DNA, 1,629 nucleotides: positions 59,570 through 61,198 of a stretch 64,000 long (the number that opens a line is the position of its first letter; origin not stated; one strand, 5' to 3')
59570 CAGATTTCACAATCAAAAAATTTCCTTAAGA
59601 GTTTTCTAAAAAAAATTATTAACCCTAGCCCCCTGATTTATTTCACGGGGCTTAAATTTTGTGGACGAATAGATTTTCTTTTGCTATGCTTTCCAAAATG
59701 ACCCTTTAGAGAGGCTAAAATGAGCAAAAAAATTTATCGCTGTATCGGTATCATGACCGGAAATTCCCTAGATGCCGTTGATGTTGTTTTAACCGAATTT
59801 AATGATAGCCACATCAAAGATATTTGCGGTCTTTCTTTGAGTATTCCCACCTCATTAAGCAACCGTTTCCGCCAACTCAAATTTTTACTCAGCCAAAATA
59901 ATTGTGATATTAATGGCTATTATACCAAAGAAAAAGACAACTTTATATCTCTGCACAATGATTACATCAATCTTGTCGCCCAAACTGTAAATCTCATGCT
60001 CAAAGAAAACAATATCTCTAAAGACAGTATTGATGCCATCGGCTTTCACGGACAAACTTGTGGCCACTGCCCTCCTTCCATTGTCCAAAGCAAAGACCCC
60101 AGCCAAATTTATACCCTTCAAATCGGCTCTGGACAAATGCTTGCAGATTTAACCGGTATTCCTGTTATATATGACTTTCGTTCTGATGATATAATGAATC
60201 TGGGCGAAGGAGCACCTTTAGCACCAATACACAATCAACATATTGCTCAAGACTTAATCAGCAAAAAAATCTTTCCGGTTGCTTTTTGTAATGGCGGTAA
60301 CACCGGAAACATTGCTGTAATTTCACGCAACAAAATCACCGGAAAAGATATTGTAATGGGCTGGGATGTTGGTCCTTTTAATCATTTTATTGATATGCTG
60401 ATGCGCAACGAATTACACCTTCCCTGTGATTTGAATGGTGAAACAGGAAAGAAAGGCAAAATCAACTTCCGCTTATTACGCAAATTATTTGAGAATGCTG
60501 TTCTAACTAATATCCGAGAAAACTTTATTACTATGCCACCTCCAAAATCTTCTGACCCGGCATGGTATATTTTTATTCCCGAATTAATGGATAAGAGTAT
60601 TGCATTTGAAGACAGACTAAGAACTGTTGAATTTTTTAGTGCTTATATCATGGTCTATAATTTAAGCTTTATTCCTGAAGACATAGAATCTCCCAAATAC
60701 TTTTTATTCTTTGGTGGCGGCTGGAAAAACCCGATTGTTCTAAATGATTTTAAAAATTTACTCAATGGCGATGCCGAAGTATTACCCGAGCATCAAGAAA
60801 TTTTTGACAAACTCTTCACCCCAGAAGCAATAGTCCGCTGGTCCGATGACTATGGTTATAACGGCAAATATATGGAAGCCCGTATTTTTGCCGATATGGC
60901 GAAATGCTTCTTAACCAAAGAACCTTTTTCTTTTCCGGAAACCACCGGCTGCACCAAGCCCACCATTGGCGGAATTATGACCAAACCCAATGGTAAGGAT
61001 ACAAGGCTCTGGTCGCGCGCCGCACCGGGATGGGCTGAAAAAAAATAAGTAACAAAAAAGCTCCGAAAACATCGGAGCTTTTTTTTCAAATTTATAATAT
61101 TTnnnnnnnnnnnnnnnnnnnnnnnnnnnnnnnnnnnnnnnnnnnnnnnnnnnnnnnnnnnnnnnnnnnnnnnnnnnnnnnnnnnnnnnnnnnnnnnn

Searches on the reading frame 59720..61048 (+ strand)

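Call 53: search_protein_families(library=pfam, proteins=[window:59720-61048:+], max_evalue=0.001)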
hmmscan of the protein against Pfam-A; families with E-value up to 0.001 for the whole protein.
window:59720-61048:+ (442 aa): 1 family
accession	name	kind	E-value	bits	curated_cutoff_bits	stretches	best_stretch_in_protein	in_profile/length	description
PF03702.20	AnmK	-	2.2e-49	169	24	1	7-420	2-364/367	Anhydro-N-acetylmuramic acid kinase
